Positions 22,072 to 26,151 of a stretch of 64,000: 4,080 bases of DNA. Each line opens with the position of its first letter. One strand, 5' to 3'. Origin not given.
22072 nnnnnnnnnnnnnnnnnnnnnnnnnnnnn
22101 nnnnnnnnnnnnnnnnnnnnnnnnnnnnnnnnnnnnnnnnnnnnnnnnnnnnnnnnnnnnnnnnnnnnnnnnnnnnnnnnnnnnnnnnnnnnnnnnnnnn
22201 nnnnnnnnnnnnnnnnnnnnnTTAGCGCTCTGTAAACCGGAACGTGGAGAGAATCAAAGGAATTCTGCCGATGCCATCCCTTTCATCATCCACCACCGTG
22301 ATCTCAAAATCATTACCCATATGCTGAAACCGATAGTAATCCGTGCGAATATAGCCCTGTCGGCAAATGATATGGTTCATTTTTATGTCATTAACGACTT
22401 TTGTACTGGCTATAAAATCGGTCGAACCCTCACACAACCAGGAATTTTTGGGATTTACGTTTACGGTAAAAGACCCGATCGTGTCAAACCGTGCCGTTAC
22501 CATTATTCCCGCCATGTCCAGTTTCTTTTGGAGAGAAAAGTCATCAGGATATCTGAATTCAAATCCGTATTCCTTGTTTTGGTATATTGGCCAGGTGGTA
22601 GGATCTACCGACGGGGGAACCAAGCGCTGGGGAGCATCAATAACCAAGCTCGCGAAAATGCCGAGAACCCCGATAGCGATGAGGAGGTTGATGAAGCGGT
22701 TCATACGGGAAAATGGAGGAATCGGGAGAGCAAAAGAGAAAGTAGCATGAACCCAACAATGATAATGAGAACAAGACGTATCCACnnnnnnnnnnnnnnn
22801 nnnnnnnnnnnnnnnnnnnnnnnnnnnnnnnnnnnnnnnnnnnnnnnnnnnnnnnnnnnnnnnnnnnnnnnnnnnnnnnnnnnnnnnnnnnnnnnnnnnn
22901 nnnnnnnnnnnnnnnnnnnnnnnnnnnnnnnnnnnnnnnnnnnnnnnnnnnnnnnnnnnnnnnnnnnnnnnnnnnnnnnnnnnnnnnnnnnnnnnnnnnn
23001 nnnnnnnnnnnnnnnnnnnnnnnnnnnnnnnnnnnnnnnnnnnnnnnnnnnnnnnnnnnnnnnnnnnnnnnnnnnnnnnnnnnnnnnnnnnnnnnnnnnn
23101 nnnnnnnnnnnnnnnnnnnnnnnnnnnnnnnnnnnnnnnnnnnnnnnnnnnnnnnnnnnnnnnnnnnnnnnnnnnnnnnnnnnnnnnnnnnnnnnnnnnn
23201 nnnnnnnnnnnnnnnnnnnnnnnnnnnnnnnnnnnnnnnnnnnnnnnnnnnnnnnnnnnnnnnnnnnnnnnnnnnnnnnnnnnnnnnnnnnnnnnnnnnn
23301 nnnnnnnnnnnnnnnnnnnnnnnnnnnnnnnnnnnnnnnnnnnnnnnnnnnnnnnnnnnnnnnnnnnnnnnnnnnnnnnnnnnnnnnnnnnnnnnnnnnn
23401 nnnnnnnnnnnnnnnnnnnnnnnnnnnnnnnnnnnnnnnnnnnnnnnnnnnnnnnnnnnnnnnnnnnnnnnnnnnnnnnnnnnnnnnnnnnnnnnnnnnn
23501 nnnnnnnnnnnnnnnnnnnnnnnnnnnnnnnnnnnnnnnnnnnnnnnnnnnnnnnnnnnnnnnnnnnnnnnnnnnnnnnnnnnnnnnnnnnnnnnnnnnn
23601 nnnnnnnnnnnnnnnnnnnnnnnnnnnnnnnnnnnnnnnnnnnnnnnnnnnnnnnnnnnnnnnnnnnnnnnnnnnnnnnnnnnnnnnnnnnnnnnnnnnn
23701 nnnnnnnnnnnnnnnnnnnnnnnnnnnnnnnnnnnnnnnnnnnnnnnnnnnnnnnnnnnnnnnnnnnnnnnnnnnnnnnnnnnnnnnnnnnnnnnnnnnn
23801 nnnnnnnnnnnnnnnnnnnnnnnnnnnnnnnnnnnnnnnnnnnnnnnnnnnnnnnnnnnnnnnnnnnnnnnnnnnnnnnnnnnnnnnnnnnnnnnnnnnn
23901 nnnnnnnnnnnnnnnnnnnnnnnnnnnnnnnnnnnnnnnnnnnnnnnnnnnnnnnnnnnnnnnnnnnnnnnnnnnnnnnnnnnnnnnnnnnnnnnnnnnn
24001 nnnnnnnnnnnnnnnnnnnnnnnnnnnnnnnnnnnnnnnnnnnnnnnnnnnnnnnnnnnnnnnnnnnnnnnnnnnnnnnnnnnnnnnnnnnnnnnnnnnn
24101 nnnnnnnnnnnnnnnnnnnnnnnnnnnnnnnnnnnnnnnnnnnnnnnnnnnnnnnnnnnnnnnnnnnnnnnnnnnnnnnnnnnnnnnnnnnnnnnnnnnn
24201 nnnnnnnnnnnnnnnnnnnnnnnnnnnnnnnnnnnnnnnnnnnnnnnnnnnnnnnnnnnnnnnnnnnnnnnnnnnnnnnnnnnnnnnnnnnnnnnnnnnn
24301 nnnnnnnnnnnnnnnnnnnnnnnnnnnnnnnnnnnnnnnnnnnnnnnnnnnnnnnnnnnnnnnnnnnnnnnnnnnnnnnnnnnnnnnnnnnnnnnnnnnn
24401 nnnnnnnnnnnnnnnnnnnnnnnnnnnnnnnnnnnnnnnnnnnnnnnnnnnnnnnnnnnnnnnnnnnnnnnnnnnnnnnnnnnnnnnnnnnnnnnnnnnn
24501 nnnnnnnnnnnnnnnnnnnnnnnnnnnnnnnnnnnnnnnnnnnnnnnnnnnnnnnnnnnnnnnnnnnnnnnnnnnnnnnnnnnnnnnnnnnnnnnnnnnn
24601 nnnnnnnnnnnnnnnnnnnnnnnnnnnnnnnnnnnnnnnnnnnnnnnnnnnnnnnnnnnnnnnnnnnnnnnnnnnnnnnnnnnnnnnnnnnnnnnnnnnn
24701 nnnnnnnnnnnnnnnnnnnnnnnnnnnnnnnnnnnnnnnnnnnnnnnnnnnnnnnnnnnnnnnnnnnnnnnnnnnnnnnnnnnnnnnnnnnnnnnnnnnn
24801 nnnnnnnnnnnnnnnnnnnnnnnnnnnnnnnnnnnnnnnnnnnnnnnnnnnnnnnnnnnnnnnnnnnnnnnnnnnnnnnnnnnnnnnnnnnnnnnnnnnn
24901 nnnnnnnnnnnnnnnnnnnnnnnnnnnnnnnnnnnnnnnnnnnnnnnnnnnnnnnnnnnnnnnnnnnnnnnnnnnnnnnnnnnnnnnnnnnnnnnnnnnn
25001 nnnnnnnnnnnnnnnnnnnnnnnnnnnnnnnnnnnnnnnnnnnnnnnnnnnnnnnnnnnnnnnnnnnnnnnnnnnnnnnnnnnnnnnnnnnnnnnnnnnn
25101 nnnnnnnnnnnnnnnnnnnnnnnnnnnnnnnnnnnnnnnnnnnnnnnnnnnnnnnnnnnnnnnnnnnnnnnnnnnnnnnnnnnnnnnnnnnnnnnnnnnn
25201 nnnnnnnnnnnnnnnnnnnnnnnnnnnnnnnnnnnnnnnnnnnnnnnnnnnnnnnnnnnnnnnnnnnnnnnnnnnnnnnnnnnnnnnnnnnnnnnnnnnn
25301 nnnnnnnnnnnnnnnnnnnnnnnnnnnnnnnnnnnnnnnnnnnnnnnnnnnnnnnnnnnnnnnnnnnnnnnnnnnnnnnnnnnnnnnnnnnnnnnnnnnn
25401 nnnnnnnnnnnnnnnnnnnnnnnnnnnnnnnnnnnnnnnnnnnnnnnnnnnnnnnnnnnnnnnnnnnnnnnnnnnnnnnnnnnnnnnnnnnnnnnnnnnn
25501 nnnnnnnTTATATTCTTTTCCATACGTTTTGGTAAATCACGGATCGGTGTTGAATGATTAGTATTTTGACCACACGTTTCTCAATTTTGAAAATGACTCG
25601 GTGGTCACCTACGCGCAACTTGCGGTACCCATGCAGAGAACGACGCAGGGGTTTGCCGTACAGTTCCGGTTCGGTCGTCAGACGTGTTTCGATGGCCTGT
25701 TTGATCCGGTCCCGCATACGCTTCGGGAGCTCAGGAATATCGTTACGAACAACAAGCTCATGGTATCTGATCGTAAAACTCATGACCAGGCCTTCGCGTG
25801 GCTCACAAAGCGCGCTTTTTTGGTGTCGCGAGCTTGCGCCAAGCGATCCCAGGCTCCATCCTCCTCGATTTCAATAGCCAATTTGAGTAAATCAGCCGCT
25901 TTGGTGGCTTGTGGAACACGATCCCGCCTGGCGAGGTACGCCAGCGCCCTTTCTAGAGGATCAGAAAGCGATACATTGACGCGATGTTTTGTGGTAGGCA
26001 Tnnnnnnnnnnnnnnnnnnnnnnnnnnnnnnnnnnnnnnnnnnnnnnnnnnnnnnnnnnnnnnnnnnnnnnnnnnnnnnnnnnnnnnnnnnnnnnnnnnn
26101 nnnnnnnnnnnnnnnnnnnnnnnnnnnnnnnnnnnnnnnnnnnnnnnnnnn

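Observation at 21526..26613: A ~5 kb accessory islet splits the conserved rpsO-pnp gene pair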

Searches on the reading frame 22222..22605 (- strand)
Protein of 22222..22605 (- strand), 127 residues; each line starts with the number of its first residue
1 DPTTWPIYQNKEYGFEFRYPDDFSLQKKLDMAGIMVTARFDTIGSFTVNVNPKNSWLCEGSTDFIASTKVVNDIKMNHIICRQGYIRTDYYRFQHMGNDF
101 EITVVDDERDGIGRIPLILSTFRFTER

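Call 50: find_homologous_proteins(query=A4, max_evalue=0.001)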
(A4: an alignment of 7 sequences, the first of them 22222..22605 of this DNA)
Query A4 (7 sequences) (127 aa, profile of the alignment): 116 proteins with E <= 0.001 among 545 candidates.
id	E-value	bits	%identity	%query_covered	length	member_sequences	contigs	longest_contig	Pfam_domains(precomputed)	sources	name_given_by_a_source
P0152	3.0e-33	133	100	100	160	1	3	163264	-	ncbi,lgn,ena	ncbi:MAG: hypothetical protein AAB420_01795 [Patescibacteria group bacterium]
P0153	3.0e-13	68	46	29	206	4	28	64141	PF18933.7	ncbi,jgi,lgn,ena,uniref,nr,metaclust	ncbi:MAG: hypothetical protein A3H60_01880 [Candidatus Zambryskibacteria bacterium RIFCSPLOWO2_02_FU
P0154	1.9e-12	66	28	39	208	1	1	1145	-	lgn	-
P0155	6.8e-12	64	57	18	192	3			-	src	-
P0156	4.2e-11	61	53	27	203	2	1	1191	PF18933.7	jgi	jgi:hypothetical protein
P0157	7.7e-11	60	28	96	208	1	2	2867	-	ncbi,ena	-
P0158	8.1e-11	60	62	17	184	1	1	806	-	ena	-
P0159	2.4e-10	59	38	29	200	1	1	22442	-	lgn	-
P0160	5.6e-10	58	44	28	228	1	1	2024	-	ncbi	-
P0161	9.1e-10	57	33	58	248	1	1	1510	-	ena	-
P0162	1.1e-9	57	48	20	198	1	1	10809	PF18933.7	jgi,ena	-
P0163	1.2e-9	57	24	94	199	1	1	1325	PF18933.7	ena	-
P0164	1.4e-9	56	32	45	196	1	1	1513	-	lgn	-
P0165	2.4e-9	56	43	24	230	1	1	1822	-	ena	-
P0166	2.8e-9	55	45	24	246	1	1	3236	-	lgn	-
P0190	1.0e-7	50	28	99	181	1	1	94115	-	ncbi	ncbi:MAG: hypothetical protein V1704_02950 [Candidatus Vogelbacteria bacterium]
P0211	1.3e-6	47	48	20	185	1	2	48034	-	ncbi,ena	ncbi:MAG: hypothetical protein AAB505_01880 [Patescibacteria group bacterium]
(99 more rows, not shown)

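Call 51: find_encoding_contigs(protein=P0153, flank=5000, max_places=2)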
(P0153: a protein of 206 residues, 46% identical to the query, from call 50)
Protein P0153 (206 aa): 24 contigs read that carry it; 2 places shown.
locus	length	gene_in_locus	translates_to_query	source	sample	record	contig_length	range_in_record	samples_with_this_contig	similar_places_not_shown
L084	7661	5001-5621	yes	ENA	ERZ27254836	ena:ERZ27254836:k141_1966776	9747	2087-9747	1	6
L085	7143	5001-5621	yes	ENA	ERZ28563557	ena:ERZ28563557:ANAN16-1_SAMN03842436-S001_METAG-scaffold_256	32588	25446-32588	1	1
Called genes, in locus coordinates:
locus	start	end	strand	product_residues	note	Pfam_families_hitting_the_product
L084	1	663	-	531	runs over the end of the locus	PF02534:T4SS-DNA_transf, PF01935:DUF87 (faint), PF10412:TrwB_AAD_bind, PF12696:TraG-D_C (faint)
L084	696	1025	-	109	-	-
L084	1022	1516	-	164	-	PF18924:DUF5674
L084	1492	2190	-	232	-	-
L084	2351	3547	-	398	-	PF13200:DUF4015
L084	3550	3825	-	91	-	-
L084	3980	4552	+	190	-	-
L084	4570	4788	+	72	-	-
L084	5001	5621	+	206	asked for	PF18933:PsbP_2 (weak)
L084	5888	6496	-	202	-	PF14528:LAGLIDADG_3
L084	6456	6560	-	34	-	-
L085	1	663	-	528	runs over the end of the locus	PF02534:T4SS-DNA_transf, PF01935:DUF87 (faint), PF10412:TrwB_AAD_bind, PF12696:TraG-D_C (faint)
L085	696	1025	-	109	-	-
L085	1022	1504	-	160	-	PF18924:DUF5674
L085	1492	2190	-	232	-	-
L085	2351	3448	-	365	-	PF13200:DUF4015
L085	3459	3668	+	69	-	-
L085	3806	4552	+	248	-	-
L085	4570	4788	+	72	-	-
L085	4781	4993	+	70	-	PF07927:HicA_toxin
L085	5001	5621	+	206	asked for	PF18933:PsbP_2 (weak)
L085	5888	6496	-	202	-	PF14528:LAGLIDADG_3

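Call 52: find_encoding_contigs(protein=P0190, flank=5000, max_places=2)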
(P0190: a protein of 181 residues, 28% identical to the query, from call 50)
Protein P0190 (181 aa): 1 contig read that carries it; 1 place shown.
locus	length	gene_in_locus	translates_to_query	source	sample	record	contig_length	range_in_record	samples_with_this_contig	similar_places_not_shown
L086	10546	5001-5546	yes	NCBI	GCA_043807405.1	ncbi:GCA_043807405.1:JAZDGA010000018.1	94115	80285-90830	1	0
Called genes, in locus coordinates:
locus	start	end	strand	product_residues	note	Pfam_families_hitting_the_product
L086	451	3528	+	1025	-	PF00133:tRNA-synt_1, PF00300:His_Phos_1, PF00133:tRNA-synt_1, PF09334:tRNA-synt_1g (weak), PF08264:Anticodon_1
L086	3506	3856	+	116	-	PF19302:DUF5915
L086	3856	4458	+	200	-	PF11967:RecO_N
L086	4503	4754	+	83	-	PF14076:DUF4258 (weak)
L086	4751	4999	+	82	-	PF10049:DUF2283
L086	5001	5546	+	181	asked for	-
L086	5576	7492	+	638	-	-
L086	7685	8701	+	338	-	-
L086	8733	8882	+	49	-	-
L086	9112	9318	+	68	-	-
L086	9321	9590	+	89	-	PF05016:ParE_toxin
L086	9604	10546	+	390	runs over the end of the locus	PF00587:tRNA-synt_2b, PF03129:HGTP_anticodon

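Call 53: find_encoding_contigs(protein=P0211, flank=5000, max_places=2)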
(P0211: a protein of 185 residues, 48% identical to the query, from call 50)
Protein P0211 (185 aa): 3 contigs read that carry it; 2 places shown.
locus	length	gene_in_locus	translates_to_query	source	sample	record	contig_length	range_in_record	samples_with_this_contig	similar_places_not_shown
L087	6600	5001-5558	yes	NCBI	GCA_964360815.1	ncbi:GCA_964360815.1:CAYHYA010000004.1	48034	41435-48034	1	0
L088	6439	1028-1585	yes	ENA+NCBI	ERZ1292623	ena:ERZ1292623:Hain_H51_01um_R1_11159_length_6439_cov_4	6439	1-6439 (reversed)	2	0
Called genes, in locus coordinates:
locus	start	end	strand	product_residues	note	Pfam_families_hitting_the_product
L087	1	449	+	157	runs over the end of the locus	PF02861:Clp_N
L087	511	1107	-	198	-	PF01195:Pept_tRNA_hydro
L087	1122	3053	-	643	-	-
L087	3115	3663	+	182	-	PF10502:Peptidase_S26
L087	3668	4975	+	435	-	PF13393:tRNA-synt_His, PF00587:tRNA-synt_2b, PF13393:tRNA-synt_His (weak), PF03129:HGTP_anticodon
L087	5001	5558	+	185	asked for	-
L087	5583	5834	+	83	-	-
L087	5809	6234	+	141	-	PF02130:YbeY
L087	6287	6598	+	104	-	?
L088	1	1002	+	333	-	PF00587:tRNA-synt_2b (weak), PF13393:tRNA-synt_His (weak), PF03129:HGTP_anticodon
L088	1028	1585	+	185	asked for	-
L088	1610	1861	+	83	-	-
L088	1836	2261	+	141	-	PF02130:YbeY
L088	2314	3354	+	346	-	PF02491:SHS2_FTSA, PF11104:PilM_2 (weak), PF14450:FtsA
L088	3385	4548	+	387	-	PF00091:Tubulin, PF12327:FtsZ_C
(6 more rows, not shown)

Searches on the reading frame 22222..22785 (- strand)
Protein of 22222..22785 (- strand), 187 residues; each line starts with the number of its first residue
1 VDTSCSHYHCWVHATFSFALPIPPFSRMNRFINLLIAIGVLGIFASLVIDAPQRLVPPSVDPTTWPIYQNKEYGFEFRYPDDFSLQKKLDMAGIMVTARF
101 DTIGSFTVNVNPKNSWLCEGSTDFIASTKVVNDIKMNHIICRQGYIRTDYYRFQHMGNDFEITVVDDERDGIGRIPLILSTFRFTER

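Call 3: search_protein_families(library=pfam, proteins=[window:22222-22785:-], max_evalue=0.01)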
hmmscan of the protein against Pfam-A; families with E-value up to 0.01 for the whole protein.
window:22222-22785:- (187 aa): 0 families

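Call 38: search_protein_families(library=ncbifam, proteins=[window:22222-22704:-], max_evalue=0.1)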
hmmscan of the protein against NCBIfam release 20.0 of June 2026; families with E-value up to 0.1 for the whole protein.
window:22222-22704:- (160 aa): 0 families

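Call 48: find_homologous_proteins(query=window:22222-22704:-, max_evalue=0.001)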
Query window:22222-22704:- (160 aa): 1 proteins with E <= 0.001 among 23 candidates.
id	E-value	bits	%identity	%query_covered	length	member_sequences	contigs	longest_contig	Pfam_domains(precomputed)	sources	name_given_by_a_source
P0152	2.1e-104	364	100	100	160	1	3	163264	-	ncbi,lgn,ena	ncbi:MAG: hypothetical protein AAB420_01795 [Patescibacteria group bacterium]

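Call 73: search_protein_families(library=padloc, proteins=[window:22222-22704:-], max_evalue=0.01)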
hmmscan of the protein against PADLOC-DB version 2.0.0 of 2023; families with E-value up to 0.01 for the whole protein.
window:22222-22704:- (160 aa): 0 families

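Call 75: predict_structure(alignment_id=A6)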
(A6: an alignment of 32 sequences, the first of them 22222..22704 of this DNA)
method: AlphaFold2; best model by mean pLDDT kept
length: 160 residues; sequences in the alignment: 32
mean_pLDDT: 70.9   pTM: 0.54
mean pLDDT of the five models: 70.9, 69.7, 64.2, 63.7, 62.4
residues with pLDDT >= 90: 18; 70-90: 68; 50-70: 61; < 50: 13
segments of 3 or more residues with pLDDT < 50: 88-98
pLDDT, mean of each block of 10 residues (from residue 1): 94 91 66 81 87 82 70 68 57 46 61 58 74 73 52 75
secondary structure, 60 per line:
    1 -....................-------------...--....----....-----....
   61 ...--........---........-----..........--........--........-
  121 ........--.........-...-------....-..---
elements in order: H2-21 E40-43 E48-51 E57-63 E66-73 E77-84 H90-99 E102-109 E112-119 E121-128 E131-139 H151-154

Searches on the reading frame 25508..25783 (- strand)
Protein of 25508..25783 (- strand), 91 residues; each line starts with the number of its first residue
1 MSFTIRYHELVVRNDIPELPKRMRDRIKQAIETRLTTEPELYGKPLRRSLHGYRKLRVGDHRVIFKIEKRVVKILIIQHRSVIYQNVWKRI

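Call 3: search_protein_families(library=pfam, proteins=[window:25508-25783:-], max_evalue=0.01)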
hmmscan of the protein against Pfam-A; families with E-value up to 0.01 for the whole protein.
window:25508-25783:- (91 aa): 1 family
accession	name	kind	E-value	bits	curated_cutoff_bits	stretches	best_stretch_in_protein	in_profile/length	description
PF05016.21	ParE_toxin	-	1e-07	32.8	23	1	15-83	10-88/89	ParE toxin of type II toxin-antitoxin system, parDE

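Call 38: search_protein_families(library=ncbifam, proteins=[window:25508-25783:-], max_evalue=0.1)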
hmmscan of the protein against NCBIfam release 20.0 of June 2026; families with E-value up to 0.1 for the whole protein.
window:25508-25783:- (91 aa): 2 families
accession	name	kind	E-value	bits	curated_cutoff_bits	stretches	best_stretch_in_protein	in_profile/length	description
TIGR00053.1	TIGR00053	subfamily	0.0027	18.3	87.25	1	23-84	24-91/92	YafQ family addiction module toxin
TIGR02116.1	toxin_Txe_YoeB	equivalog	0.047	13.9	51.8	1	21-77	17-76/80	Txe/YoeB family addiction module toxin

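Call 73: search_protein_families(library=padloc, proteins=[window:25508-25783:-], max_evalue=0.01)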
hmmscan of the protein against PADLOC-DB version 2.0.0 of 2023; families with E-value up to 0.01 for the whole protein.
window:25508-25783:- (91 aa): 0 families

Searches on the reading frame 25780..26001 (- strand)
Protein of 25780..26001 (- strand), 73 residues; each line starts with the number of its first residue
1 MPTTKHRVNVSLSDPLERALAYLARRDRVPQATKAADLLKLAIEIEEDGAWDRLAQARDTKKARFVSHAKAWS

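Call 3: search_protein_families(library=pfam, proteins=[window:25780-26001:-], max_evalue=0.01)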
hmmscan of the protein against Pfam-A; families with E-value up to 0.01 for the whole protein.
window:25780-26001:- (73 aa): 0 families

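Call 38: search_protein_families(library=ncbifam, proteins=[window:25780-26001:-], max_evalue=0.1)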
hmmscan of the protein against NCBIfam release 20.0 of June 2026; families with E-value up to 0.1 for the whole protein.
window:25780-26001:- (73 aa): 1 family
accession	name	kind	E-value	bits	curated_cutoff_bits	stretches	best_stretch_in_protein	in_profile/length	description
NF008412.0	PRK11235.1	equivalog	0.031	14.5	96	1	7-33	22-48/80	type II toxin-antitoxin system RelB/DinJ family antitoxin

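Call 73: search_protein_families(library=padloc, proteins=[window:25780-26001:-], max_evalue=0.01)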
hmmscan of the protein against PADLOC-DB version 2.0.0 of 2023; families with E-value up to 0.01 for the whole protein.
window:25780-26001:- (73 aa): 0 families
